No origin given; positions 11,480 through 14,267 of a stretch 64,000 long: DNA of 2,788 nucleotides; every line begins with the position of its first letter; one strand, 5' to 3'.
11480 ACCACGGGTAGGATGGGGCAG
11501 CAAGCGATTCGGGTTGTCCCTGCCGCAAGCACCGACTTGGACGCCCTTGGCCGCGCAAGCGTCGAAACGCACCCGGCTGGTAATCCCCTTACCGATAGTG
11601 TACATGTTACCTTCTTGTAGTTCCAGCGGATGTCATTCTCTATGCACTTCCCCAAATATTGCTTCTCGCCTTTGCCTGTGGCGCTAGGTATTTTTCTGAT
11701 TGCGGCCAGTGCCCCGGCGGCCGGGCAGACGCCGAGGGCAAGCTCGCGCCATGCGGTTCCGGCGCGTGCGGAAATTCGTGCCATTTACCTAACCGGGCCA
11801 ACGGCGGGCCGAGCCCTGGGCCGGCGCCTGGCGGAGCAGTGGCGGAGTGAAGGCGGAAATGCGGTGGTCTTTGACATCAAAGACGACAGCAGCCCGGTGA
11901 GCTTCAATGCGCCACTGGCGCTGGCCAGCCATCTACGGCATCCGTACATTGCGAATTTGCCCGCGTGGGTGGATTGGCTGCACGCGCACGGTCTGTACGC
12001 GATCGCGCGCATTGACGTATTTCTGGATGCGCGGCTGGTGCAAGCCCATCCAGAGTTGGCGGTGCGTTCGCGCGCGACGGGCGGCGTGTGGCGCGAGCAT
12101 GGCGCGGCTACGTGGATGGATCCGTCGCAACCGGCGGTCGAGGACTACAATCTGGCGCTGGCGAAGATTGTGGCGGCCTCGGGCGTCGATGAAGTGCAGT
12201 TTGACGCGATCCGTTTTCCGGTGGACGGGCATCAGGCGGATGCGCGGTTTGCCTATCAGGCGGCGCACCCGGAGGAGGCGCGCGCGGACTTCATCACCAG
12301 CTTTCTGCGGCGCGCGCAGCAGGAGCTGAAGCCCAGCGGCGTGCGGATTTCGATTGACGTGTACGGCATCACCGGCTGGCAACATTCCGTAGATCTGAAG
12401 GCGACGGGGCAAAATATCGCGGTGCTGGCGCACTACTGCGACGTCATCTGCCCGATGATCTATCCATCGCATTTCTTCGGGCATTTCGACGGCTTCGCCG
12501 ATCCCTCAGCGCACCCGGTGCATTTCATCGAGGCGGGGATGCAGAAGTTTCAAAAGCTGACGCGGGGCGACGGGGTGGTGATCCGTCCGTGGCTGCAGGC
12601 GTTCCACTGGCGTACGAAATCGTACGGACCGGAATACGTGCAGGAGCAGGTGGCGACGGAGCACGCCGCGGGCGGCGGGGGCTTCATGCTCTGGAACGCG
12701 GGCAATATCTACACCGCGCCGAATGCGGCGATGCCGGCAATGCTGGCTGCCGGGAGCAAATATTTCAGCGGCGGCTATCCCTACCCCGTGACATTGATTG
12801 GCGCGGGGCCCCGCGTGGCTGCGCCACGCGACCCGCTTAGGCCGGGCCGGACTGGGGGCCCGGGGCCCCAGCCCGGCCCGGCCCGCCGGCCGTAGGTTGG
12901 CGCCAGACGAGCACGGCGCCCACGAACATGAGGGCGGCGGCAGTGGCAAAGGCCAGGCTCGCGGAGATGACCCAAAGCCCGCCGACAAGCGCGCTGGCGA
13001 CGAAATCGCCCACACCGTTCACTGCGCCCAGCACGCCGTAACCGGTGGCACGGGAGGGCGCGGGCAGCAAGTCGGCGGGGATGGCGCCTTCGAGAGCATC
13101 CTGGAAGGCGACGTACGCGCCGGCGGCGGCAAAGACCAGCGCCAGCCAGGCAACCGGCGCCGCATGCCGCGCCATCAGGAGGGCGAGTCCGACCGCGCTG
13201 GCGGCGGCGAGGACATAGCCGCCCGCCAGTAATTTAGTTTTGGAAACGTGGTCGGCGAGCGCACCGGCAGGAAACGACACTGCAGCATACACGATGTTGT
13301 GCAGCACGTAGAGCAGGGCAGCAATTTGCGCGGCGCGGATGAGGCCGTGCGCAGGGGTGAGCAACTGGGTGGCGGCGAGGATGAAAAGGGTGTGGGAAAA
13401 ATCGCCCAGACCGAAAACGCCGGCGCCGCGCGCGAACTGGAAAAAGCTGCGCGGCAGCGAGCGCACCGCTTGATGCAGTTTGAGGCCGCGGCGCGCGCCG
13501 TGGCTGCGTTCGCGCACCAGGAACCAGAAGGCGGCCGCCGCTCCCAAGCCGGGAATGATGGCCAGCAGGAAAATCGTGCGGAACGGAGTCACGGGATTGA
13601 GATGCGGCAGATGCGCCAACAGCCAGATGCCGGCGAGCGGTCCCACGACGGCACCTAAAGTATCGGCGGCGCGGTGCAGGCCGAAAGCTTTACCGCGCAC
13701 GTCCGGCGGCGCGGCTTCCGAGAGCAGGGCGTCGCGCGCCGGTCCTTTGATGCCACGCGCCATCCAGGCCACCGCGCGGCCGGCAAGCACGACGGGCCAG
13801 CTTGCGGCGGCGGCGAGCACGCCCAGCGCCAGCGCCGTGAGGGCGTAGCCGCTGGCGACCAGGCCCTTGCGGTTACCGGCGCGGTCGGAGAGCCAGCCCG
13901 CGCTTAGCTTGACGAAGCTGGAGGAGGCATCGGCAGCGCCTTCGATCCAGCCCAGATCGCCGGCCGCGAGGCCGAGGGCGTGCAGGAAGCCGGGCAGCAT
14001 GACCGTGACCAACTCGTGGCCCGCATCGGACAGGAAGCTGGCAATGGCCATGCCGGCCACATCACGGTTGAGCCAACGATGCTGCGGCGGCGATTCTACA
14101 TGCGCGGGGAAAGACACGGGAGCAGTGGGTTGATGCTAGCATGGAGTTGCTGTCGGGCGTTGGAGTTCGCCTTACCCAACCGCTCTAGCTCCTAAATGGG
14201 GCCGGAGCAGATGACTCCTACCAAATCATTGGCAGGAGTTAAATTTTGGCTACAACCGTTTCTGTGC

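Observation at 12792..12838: Four same-strand copies of a ~47-nt hairpin element whose inner stem covaries (REP-like repeat or small structured RNA)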

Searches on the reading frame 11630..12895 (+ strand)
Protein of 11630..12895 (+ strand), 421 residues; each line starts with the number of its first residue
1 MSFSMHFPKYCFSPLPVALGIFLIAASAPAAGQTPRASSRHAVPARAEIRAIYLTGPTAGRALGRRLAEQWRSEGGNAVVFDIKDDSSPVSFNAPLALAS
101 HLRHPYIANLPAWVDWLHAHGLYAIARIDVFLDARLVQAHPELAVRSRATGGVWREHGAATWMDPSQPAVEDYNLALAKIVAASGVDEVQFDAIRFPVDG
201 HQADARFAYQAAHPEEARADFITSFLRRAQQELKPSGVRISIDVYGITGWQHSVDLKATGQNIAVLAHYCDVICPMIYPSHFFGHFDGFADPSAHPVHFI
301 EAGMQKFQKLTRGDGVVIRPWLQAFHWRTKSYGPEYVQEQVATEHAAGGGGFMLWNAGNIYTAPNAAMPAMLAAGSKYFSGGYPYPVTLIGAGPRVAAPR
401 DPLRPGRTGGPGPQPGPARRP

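Call 13: search_protein_families(library=pfam, proteins=[window:11630-12895:+])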
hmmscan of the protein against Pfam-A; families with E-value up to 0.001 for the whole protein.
window:11630-12895:+ (421 aa): 1 family
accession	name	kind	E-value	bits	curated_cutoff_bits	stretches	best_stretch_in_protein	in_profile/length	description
PF13200.12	DUF4015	-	2.7e-80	270.3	27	1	51-361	1-313/313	Putative glycosyl hydrolase domain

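Call 81: find_homologous_proteins(query=window:11630-12790:+, max_evalue=1e-60)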
Query window:11630-12790:+ (387 aa): 4168 proteins with E <= 1e-60 among 8000 candidates; the best 120 are listed.
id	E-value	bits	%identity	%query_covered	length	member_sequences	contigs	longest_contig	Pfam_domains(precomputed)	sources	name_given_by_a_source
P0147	4.4e-259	877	99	99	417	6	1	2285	PF13200.13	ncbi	-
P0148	6.1e-179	613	68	100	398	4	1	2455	PF13200.13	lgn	-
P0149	7.9e-178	610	72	95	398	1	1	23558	PF13200.13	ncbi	ncbi:MAG: putative glycoside hydrolase [Terriglobales bacterium]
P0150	4.4e-176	604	69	95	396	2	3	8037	PF13200.13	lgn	-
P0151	5.0e-173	594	68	97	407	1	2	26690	PF13200.13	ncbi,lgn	ncbi:MAG: putative glycoside hydrolase [Terriglobales bacterium]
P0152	1.1e-171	589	74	88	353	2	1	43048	PF13200.13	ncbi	ncbi:MAG: putative glycoside hydrolase [Terriglobales bacterium]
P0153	4.4e-162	558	68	89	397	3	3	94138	PF13200.13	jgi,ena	-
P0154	1.7e-161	556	66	95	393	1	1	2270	PF13200.13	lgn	-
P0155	8.2e-160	550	66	91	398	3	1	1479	PF13200.13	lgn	-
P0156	9.6e-160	550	67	90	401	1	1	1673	PF13200.13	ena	-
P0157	1.1e-159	550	68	90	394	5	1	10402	PF13200.13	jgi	jgi:hypothetical protein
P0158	3.1e-159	548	66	90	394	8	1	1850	PF13200.13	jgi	-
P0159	3.5e-159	548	66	95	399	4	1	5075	PF13200.13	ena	-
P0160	8.4e-159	547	64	96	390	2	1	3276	PF13200.13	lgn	-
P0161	1.6e-158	546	63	97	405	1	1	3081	PF13200.13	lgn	-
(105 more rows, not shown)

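Call 82: find_encoding_contigs(protein=P0149, flank=2000, max_places=1)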
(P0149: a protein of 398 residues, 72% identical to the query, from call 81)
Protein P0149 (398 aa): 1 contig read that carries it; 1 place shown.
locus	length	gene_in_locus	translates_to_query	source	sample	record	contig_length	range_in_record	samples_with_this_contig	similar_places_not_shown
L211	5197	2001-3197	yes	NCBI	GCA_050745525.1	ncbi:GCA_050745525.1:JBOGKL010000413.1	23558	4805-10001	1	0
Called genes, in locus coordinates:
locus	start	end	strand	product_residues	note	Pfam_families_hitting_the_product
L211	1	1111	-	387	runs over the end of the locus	PF13191:AAA_16 (faint), PF00004:AAA (weak), PF00158:Sigma54_activat (faint), PF07724:AAA_2, PF07728:AAA_5 (weak), PF13401:AAA_22 (weak), PF10431:ClpB_D2-small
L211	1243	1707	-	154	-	-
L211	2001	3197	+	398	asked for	PF13200:DUF4015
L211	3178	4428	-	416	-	PF07690:MFS_1, PF00083:Sugar_tr, PF07690:MFS_1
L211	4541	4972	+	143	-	PF02537:CRCB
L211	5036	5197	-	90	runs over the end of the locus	-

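Call 83: find_encoding_contigs(protein=P0147, flank=2000, max_places=2)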
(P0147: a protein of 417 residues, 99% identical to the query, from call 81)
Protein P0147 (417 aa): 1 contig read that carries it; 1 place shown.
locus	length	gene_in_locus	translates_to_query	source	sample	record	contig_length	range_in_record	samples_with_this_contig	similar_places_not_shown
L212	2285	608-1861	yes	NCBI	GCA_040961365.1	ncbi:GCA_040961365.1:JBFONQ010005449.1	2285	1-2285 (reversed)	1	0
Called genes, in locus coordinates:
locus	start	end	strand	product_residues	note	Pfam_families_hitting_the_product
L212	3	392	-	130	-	?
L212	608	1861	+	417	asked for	PF13200:DUF4015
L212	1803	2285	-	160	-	?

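Call 84: find_encoding_contigs(protein=P0151, flank=2000, max_places=1)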
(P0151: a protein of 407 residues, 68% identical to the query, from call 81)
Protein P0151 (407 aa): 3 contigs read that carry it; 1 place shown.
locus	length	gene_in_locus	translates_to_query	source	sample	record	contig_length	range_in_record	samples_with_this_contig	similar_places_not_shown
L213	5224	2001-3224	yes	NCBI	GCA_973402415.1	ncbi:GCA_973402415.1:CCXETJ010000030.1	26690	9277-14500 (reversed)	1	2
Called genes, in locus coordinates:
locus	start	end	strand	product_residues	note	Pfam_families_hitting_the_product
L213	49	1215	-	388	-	PF00158:Sigma54_activat (weak), PF13191:AAA_16 (weak), PF00004:AAA (weak), PF07724:AAA_2, PF07728:AAA_5 (weak), PF13401:AAA_22 (weak), PF10431:ClpB_D2-small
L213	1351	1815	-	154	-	-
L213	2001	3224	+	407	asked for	PF13200:DUF4015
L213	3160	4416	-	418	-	PF00083:Sugar_tr, PF07690:MFS_1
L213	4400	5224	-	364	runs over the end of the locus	-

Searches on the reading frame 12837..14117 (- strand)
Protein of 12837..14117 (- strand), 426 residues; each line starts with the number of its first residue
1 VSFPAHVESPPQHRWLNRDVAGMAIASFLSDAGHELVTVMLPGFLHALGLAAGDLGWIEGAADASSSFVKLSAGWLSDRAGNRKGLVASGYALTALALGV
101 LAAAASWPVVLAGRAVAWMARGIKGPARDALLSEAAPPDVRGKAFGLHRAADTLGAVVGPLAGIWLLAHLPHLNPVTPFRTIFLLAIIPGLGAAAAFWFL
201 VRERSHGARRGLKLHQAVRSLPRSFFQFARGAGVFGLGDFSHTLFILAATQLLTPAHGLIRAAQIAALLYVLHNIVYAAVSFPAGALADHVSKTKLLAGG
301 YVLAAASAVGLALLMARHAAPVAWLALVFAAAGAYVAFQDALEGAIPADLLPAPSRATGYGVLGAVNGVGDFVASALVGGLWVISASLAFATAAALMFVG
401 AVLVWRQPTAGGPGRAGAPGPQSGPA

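Call 13: search_protein_families(library=pfam, proteins=[window:12837-14117:-])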
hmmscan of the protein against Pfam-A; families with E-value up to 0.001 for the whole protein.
window:12837-14117:- (426 aa): 2 families
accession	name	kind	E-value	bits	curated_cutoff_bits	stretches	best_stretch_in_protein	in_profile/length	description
PF07690.21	MFS_1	-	1.6e-35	123.1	33.4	2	23-240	1-207/347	Major Facilitator Superfamily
PF00083.30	Sugar_tr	-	6.6e-10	38.9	22.3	1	55-200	48-191/452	Sugar (and other) transporter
